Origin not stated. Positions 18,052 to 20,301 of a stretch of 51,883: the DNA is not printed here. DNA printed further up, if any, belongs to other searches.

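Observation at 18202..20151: Single ORF fusing HTH repeats, a two-motif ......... endonuclease and an SPPY DNA methyltransferase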

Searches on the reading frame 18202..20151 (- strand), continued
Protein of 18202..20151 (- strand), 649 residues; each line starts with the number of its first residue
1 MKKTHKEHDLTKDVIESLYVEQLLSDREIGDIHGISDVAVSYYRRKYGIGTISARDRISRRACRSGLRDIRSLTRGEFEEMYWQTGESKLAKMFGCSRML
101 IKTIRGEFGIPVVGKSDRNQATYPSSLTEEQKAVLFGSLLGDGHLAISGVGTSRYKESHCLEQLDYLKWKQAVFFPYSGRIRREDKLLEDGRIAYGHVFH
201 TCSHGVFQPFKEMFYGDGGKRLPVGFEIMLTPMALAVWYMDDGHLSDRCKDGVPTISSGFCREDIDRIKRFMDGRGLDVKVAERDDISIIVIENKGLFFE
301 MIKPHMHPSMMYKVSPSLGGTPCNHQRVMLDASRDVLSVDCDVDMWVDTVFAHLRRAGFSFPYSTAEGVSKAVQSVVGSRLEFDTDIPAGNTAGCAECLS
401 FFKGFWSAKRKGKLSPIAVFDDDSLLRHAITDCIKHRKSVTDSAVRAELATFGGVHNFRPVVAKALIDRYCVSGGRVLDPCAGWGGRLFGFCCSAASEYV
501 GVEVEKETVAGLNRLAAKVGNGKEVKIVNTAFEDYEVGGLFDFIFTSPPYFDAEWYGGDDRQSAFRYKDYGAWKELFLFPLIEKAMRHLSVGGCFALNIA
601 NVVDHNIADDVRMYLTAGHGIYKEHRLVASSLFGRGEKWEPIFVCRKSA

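Call 61: fold_search(model_id=the predicted structure, library=viral)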
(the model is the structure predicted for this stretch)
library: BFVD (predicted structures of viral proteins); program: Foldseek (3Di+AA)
matches with E <= 10: 1360; with E <= 0.001: 205
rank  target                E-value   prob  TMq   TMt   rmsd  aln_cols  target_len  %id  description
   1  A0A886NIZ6            5.8e-18  1.00  0.40  0.67   4.4       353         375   22  (no name in the UniProt tables at hand)
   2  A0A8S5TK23            3.8e-17  1.00  0.30  0.59   9.5       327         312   20  Endonuclease [Podoviridae sp. ctz6O13]
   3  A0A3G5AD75            4.7e-17  1.00  0.40  0.37   5.0       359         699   18  Glutathione synthase [Satyrvirus sp.]
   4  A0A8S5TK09            6.1e-17  1.00  0.33  0.56   6.3       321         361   22  LAGLIDADG DNA endonuclease family [Podoviridae sp. ctz6O13]
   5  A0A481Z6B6            2.7e-16  1.00  0.39  0.57   6.0       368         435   21  Type I restriction-modification system methyltransferase [Pithovirus LCPAC102]
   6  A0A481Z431            3.5e-16  1.00  0.40  0.51   4.8       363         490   17  Type I restriction-modification system methyltransferase [Pithovirus LCPAC104]
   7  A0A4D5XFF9            5.9e-15  1.00  0.38  0.66   5.2       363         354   16  site-specific DNA-methyltransferase (cytosine-N(4)-specific) [Pithovirus LCPAC102]
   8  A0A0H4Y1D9            2.6e-14  1.00  0.39  0.58   5.5       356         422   16  Uncharacterized protein [Salmon gill poxvirus]
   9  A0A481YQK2            1.1e-13  1.00  0.35  0.51  12.4       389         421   16  site-specific DNA-methyltransferase (cytosine-N(4)-specific) [Pithovirus LCDPAC02]
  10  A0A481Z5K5            2.9e-13  1.00  0.35  0.43   7.1       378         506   18  Type I restriction-modification system methyltransferase [Pithovirus LCPAC103]
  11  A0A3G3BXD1            3.0e-13  1.00  0.30  0.74   4.7       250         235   19  (no name in the UniProt tables at hand)
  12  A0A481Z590            5.7e-13  1.00  0.37  0.52  18.4       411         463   17  site-specific DNA-methyltransferase (cytosine-N(4)-specific) [Pithovirus LCPAC201]
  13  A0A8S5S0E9            3.5e-12  1.00  0.30  0.64  17.8       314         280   19  LAGLIDADG DNA endonuclease family [Podoviridae sp. ct8Lf7]
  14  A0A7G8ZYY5            2.6e-11  1.00  0.31  0.72   4.4       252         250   20  DNA endonuclease [Enterococcus phage iF6]
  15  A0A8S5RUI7            4.2e-11  1.00  0.23  0.42  17.1       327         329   15  (no name in the UniProt tables at hand)
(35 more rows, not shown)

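Call 63: list_cluster_members(proteins=[P0031, P0002, P0017, P0007, P0024, P0040, P0049])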
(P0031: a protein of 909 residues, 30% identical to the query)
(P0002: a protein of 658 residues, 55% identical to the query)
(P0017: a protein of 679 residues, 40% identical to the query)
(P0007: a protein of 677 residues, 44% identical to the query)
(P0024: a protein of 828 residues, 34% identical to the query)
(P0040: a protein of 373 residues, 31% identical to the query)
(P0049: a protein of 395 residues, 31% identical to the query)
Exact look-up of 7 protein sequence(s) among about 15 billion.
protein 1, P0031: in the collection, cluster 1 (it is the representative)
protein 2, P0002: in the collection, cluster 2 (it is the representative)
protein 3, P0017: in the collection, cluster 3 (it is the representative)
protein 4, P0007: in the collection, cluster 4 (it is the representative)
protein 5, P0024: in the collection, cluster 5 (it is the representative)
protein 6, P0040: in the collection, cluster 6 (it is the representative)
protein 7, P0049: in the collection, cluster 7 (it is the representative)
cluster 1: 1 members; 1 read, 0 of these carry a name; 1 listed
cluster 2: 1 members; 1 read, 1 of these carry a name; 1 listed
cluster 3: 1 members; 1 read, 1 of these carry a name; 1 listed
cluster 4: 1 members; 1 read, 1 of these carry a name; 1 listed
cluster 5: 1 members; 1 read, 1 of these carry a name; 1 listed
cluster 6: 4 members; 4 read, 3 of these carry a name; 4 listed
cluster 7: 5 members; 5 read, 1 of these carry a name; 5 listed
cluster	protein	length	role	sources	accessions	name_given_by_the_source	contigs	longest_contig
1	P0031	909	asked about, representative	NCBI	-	-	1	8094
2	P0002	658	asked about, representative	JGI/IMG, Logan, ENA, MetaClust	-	\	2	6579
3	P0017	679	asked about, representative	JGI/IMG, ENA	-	tRNA1(Val) A37 N6-methylase TrmN6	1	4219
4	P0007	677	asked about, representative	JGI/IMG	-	hypothetical protein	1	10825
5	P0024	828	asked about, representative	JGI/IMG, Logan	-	hypothetical protein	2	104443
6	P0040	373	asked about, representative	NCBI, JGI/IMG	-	hypothetical protein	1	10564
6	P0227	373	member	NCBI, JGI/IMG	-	hypothetical protein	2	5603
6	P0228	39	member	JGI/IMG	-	hypothetical protein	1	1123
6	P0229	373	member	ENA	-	-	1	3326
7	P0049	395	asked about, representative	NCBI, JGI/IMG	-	hypothetical protein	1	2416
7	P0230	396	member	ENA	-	-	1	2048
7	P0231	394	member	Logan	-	-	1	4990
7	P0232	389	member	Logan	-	-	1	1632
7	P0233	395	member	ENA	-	-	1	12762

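Call 71: search_protein_families(library=phrogs, proteins=[L001:11995-14595:+, L008:10016-12124:+], max_evalue=0.001)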
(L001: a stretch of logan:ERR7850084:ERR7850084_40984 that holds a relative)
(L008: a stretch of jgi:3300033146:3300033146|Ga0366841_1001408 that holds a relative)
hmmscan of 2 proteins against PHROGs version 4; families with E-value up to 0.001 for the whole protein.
L001:11995-14595:+ (866 aa): 7 families
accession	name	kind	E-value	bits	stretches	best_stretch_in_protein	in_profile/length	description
phrog_12517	-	unknown function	1.3e-13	51.8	1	328-477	87-235/316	-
phrog_498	-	other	2.4e-07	30.7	1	348-481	379-534/633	DNA methyltransferase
phrog_66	-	integration and excision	1.9e-05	25.5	1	732-852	80-199/412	excisionase and transcriptional regulator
phrog_12058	-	unknown function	5.2e-05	22.7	1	670-734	557-621/768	-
phrog_8446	-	DNA, RNA and nucleotide metabolism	5.4e-05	23.9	1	695-772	17-99/211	HNH endonuclease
phrog_7545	-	DNA, RNA and nucleotide metabolism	0.0001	23.5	0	695-736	7-49/160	HNH endonuclease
phrog_664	-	DNA, RNA and nucleotide metabolism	0.00062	20.7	0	683-768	33-123/210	DNA binding protein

L008:10016-12124:+ (702 aa): 3 families
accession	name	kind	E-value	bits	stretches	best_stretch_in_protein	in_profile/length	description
phrog_12517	-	unknown function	7.1e-11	42.8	1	350-474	105-229/316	-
phrog_22215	-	unknown function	1.9e-10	42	1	532-589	3-58/324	-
phrog_498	-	other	3.5e-07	30.1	1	350-481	378-532/633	DNA methyltransferase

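Call 72: search_protein_families(library=ncbifam, proteins=[window:18202-20151:-], max_evalue=0.01)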
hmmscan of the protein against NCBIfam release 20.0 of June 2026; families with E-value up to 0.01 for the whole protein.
window:18202-20151:- (649 aa): 0 families

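Call 73: search_protein_families(library=padloc, proteins=[window:18202-20151:-], max_evalue=0.01)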
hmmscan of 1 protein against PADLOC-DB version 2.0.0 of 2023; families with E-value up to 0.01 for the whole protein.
window:18202-20151:- (649 aa): 10 families
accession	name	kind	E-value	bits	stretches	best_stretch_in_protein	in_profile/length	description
PDLC03692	HEase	-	6.1e-20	70.2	1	125-315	38-235/238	homing endonuclease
PDLC03681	HEase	-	2.4e-14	51.5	1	126-316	2-212/218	homing endonuclease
PDLC04134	mad2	-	9.6e-13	45.8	1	454-617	271-415/492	mads_2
PDLC03683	HEase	-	4.2e-07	27.8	1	126-261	19-164/234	homing endonuclease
PDLC03387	MTase_II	-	1.4e-05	22.4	0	541-601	31-88/289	Type II methyltransferase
PDLC03350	MTase_II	-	7.2e-05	20.3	0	450-514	229-293/312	Type II methyltransferase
PDLC03353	MTase_II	-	0.00013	19.6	0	541-605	28-87/260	Type II methyltransferase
PDLC03258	MTase_II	-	0.0041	14.3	1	458-553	26-115/366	Type II methyltransferase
PDLC03283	MTase_II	-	0.0056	14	0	462-515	218-270/352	Type II methyltransferase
PDLC03309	MTase_II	-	0.0077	13.2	0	452-516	280-343/353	Type II methyltransferase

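Call 81: find_related_loci(query=A1, collection=genome_contigs, flank=4000)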
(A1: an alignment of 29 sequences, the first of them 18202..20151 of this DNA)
Query A1 (649 aa) in genome_contigs; peptide patterns used: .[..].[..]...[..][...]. (x = any residue, [..] = any of these).
22 stretches matched a pattern; 14 encode a relative of the query (tblastn E <= 1e-3); 14 distinct loci.
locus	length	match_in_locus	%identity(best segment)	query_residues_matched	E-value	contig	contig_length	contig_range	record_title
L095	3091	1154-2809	29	127-644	7e-55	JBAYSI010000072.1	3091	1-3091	MAG: Patescibacteria group bacterium isolate SO_2016_LW2_67 scaffold79746_LW138R_2016, whole genome shotgun sequence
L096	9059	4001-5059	31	312-647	5e-42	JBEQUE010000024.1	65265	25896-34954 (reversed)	MAG: Acidobacteriota bacterium isolate MAG_Dt_02 k247_121672, whole genome shotgun sequence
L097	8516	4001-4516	39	432-599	8e-32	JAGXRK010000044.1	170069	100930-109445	MAG: Ignavibacterium sp. isolate CROMO_A_100 c_000000706728, whole genome shotgun sequence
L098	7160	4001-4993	29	318-648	2e-31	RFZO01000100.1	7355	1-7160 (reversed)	MAG: Actinomycetota bacterium isolate WB5_3A_088 contig_100_99, whole genome shotgun sequence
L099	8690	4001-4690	35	458-649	6e-27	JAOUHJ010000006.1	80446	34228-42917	MAG: Nitrospira sp. isolate 4_1_May_SF_Bin59 4_1_May_SF_Bin59_scaffold_78_c1, whole genome shotgun sequence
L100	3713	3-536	38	460-626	7e-27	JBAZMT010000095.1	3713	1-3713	MAG: Parcubacteria group bacterium isolate SO_2017_LW4_5 scaffold_50829_c1_LW137-91_2017, whole genome shotgun sequence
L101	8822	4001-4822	31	394-647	1e-26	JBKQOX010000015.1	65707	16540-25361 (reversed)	MAG: Terracidiphilus sp. isolate LAWAr2D2E2F__bin_7 LAWAr2D2E2F_000000044938, whole genome shotgun sequence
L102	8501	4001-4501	37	458-604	5e-24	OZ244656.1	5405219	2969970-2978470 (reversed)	MAG: Vicinamibacterales bacterium isolate f390f8dd-e92b-4ea0-b198-bad1eda30bba genome assembly, chromosome: 1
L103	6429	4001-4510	35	458-602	2e-22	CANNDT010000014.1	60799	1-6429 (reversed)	MAG: Acidobacteria bacterium isolate ZH-3nov15-179 genome assembly, contig: ZH-3nov15-C281, whole genome shotgun sequenc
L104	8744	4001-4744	32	442-647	6e-21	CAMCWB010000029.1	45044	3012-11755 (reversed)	MAG: Bauldia litoralis isolate MH-09jul19-191 genome assembly, contig: MH-09jul19-C1595, whole genome shotgun sequence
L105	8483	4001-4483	31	457-602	6e-16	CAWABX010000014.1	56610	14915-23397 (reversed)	MAG: uncultured Flavobacteriaceae bacterium isolate MFD03804.bin.1.224 genome assembly, contig: contig_75888, whole geno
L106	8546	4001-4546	32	407-599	1e-19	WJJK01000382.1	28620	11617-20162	MAG: Candidatus Altiarchaeales archaeon isolate RBin_358 k141_4655491, whole genome shotgun sequence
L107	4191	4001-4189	40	458-515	7e-8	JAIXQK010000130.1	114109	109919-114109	MAG: Oxalobacteraceae bacterium isolate C4_MAG_00025 pond_C4_MAG_00025_000000000002, whole genome shotgun sequence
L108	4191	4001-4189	40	458-515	2e-7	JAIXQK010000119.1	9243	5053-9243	MAG: Oxalobacteraceae bacterium isolate C4_MAG_00025 pond_C4_MAG_00025_000000000047, whole genome shotgun sequence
